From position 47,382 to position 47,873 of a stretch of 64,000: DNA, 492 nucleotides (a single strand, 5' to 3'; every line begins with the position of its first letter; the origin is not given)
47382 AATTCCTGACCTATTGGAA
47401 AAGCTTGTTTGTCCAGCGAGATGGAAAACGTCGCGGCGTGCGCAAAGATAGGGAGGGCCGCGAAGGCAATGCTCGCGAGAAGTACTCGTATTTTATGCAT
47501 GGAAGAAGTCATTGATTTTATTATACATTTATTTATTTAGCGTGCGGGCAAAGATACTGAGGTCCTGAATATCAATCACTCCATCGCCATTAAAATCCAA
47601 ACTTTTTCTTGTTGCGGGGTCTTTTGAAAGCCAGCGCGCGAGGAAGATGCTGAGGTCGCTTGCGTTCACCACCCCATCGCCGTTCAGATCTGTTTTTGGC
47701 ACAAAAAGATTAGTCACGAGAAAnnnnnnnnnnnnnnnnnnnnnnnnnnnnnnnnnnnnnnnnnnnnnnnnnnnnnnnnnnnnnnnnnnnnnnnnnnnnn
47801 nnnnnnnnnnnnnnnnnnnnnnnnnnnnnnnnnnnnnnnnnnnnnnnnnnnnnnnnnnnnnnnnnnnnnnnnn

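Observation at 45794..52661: Cohesin-dockerin style cell-surface display module in a CPR-like genome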

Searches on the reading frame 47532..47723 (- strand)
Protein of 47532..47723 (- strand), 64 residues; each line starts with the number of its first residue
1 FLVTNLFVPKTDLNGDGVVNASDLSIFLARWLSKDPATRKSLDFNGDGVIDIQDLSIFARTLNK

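Call 41: find_related_loci(query=A6, collection=metagenome_contigs, flank=4000)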
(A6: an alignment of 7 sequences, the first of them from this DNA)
Query A6 (64 aa) in metagenome_contigs; peptide patterns used: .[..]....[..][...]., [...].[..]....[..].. (x = any residue, [..] = any of these).
600 stretches matched a pattern (row limit reached: there are more); 42 encode a relative of the query (tblastn E <= 1e-3); 42 distinct loci.
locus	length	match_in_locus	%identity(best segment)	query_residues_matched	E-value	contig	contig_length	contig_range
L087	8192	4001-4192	50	1-64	6e-19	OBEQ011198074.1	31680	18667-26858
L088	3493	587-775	51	1-63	1e-17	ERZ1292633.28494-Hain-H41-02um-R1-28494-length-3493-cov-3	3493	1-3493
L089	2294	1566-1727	41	9-62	2e-10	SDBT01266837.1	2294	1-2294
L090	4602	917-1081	40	8-62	5e-10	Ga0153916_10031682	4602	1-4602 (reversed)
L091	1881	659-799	51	12-58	3e-9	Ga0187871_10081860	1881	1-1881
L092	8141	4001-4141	47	8-58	5e-9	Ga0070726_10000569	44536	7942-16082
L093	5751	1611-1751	48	10-57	5e-9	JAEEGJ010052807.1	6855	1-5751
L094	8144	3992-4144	45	12-60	8e-9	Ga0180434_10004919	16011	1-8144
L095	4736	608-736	49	10-56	1e-8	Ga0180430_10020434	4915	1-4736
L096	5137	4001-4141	46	1-57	2e-8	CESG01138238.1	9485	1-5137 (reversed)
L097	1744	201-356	49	12-57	3e-8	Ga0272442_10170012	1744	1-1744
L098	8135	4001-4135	47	10-58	4e-8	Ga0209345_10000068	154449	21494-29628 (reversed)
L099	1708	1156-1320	45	3-55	7e-8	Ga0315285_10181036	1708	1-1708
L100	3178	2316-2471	35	9-60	7e-8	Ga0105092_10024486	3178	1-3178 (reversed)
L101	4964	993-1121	44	11-58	5e-7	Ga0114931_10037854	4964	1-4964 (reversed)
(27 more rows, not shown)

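Call 65: search_solved_structures(query=A5, max_evalue=0.01, show_alignments=3)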
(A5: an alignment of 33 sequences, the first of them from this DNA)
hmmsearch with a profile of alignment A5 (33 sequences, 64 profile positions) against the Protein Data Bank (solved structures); distinct sequences matched with E-value up to 0.01: 40.
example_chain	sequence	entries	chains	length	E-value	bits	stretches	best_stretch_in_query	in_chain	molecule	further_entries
2y3n_B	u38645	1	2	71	2.1e-07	33.7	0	8-33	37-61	CELLULOSOMAL FAMILY-48 PROCESSIVE GLYCOSIDE HYDROLASE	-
2jnx_A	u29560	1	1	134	5.4e-07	32.4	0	6-63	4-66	Calcium binding protein 2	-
4fl4_A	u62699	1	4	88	5.9e-07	32.3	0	36-61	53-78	Glycoside hydrolase family 9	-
2yik_A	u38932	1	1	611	6.4e-07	32.2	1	9-60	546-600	ENDOGLUCANASE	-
2m7n_A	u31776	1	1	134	1.2e-06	31.4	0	6-63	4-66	Calcium-binding protein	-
1jfj_A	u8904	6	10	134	1.4e-06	31.1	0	6-63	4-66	CALCIUM-BINDING PROTEIN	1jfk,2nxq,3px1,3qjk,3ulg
5lxv_B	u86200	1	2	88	8.3e-06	28.6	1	5-56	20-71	Carbohydrate-binding protein WP_009985128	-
1daq_A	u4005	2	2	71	9.8e-06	28.4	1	10-61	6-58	ENDOGLUCANASE SS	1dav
2mte_A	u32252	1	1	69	1e-05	28.3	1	10-61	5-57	Cellulose 1,4-beta-cellobiosidase (reducing end) CelS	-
3ox6_A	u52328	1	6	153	1.2e-05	28.1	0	40-55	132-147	Calcium-binding protein 1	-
3ox5_A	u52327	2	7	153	1.3e-05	28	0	40-55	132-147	Calcium-binding protein 1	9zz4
2jnk_A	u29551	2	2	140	1.6e-05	27.7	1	9-56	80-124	Hyalurononglucosaminidase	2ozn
2lan_A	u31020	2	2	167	2e-05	27.4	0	40-55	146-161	Calcium-binding protein 1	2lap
4zcu_A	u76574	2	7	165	3e-05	26.8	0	7-54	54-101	Calcium-binding mitochondrial carrier protein SCaMC-1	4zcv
2vn6_B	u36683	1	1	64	3e-05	26.8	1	10-59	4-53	ENDOGLUCANASE A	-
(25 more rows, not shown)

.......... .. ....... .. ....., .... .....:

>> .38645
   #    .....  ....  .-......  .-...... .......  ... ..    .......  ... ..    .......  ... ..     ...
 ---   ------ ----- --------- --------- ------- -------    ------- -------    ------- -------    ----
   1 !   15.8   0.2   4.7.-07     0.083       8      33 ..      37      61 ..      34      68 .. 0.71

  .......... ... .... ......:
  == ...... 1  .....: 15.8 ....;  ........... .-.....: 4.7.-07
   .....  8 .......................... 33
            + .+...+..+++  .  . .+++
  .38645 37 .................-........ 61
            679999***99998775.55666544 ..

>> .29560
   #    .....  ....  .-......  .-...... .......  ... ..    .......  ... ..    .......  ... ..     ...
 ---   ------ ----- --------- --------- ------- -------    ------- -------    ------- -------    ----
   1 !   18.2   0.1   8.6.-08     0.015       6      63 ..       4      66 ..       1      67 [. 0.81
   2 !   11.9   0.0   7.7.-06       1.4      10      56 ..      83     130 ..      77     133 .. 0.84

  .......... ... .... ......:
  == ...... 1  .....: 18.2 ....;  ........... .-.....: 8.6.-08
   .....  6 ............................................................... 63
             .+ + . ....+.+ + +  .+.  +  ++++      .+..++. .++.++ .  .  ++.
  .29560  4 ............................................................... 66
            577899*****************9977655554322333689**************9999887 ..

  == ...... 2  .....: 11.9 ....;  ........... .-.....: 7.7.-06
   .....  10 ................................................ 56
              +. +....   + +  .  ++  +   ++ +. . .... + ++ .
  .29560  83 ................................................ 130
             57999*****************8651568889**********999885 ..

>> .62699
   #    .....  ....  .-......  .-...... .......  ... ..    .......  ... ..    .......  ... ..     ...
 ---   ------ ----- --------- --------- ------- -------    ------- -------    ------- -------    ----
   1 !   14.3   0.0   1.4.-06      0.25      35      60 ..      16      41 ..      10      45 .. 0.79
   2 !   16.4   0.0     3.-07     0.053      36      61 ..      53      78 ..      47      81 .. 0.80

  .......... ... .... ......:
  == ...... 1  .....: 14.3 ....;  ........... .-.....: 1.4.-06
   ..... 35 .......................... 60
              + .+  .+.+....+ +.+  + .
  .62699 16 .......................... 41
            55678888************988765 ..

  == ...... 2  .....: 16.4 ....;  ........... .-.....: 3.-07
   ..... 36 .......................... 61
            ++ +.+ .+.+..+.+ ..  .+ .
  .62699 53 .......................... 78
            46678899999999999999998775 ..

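Call 71: find_homologous_proteins(query=A5, max_evalue=0.00001)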
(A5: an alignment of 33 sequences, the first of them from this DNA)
Query A5 (33 sequences) (64 aa, profile of the alignment): 24 proteins with E <= 0.00001 among 418 candidates.
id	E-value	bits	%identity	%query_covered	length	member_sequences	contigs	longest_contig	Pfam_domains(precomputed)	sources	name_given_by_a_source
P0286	3.6e-25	105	61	100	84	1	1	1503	PF13405.13,PF00404.25,PF13499.13,PF13202.13,PF00036.39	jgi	jgi:hypothetical protein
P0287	3.7e-24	102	50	100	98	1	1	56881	PF00404.25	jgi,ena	-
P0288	7.8e-24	101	61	100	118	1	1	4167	PF00404.25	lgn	-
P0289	3.8e-23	99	48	97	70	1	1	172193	PF00404.25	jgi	jgi:hypothetical protein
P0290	4.3e-23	98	55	97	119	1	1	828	PF00404.25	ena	-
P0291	6.5e-22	95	47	97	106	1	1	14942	-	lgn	-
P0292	1.8e-21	93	54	98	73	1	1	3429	PF00404.25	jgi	jgi:hypothetical protein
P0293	4.5e-21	92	46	100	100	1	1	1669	PF00404.25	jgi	jgi:hypothetical protein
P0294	2.4e-19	86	50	91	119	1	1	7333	PF00404.25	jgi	jgi:hypothetical protein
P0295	1.4e-16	78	41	95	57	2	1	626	PF00404.25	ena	-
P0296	2.9e-10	57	47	78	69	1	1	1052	PF00404.25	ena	-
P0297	1.3e-9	55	42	75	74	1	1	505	PF00404.25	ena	-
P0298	4.7e-8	50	51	73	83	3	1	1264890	PF00404.25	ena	-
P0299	6.9e-8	50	49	73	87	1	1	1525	PF00404.25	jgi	jgi:hypothetical protein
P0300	1.0e-7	49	56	75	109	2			PF00404.25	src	-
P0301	1.6e-7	49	53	73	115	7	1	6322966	PF00404.25,PF05345.19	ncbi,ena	-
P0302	7.0e-7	47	51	77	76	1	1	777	PF00404.25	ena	-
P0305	1.6e-6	45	-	-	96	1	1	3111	PF00404.25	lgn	-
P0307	2.5e-6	45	51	77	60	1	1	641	PF00404.25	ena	-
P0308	5.3e-6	44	45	88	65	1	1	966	PF00404.25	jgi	jgi:hypothetical protein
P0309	7.6e-6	43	36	83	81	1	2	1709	PF00404.25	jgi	jgi:hypothetical protein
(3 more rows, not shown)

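Call 72: find_encoding_contigs(protein=P0289, flank=6000, max_places=1)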
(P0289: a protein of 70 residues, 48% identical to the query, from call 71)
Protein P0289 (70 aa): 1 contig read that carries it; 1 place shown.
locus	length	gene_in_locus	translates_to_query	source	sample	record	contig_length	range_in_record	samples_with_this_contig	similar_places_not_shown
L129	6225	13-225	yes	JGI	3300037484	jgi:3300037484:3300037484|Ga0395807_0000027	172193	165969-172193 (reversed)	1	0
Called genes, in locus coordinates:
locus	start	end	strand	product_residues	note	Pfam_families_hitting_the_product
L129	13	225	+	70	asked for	PF00404:Dockerin_1 (faint)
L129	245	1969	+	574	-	PF00963:Cohesin (weak), PF19077:Big_13 (faint)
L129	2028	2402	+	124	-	PF00072:Response_reg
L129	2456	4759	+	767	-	PF02743:dCache_1, PF00672:HAMP, PF00989:PAS, PF08447:PAS_3, PF08448:PAS_4, PF13426:PAS_9, PF00512:HisKA, PF02518:HATPase_c, +1 more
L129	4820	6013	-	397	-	-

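Call 73: find_encoding_contigs(protein=P0287, flank=6000, max_places=1)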
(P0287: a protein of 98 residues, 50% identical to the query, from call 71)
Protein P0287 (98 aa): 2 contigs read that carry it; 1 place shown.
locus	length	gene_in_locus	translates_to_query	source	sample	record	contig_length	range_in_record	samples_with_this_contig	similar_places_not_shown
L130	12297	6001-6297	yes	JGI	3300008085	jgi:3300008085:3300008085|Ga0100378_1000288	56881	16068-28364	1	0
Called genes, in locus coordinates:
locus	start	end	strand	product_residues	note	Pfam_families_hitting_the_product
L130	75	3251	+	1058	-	PF13188:PAS_8 (faint), PF08448:PAS_4, PF00989:PAS, PF08448:PAS_4 (weak), PF13426:PAS_9, PF00512:HisKA, PF02518:HATPase_c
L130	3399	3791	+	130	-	PF00072:Response_reg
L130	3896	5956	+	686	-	PF18998:Flg_new_2 (weak)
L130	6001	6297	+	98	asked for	PF00404:Dockerin_1 (faint)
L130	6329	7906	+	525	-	PF19077:Big_13 (faint)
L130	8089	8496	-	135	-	PF21549:PRDM2_PR (weak), PF00856:SET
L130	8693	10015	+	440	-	PF01494:FAD_binding_3 (weak), PF03486:HI0933_like, PF07992:Pyr_redox_2, PF00070:Pyr_redox (faint), PF00890:FAD_binding_2, PF01266:DAO (weak), PF12831:FAD_oxidored, PF22780:HI0933_like_1st, +3 more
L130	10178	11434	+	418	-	PF08448:PAS_4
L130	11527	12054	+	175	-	PF09990:DUF2231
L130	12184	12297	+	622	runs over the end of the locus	PF00122:E1-E2_ATPase, PF00702:Hydrolase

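Call 74: find_encoding_contigs(protein=P0291, flank=6000, max_places=1)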
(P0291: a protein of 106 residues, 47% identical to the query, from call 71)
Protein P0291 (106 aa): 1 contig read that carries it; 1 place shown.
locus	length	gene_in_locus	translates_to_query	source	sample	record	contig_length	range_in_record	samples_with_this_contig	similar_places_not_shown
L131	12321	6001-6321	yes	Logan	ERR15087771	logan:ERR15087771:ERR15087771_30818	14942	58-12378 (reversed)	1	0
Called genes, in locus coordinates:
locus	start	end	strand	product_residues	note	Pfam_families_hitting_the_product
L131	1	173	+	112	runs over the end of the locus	-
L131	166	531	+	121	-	-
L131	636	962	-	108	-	-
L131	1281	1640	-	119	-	-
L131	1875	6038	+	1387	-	-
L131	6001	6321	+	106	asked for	-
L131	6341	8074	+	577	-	PF00963:Cohesin (weak)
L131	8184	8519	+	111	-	PF00072:Response_reg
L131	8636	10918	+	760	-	PF02743:dCache_1, PF00672:HAMP, PF00989:PAS, PF08448:PAS_4, PF13426:PAS_9, PF08447:PAS_3, PF00512:HisKA, PF02518:HATPase_c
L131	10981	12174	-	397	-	PF03816:LytR_cpsA_psr (faint)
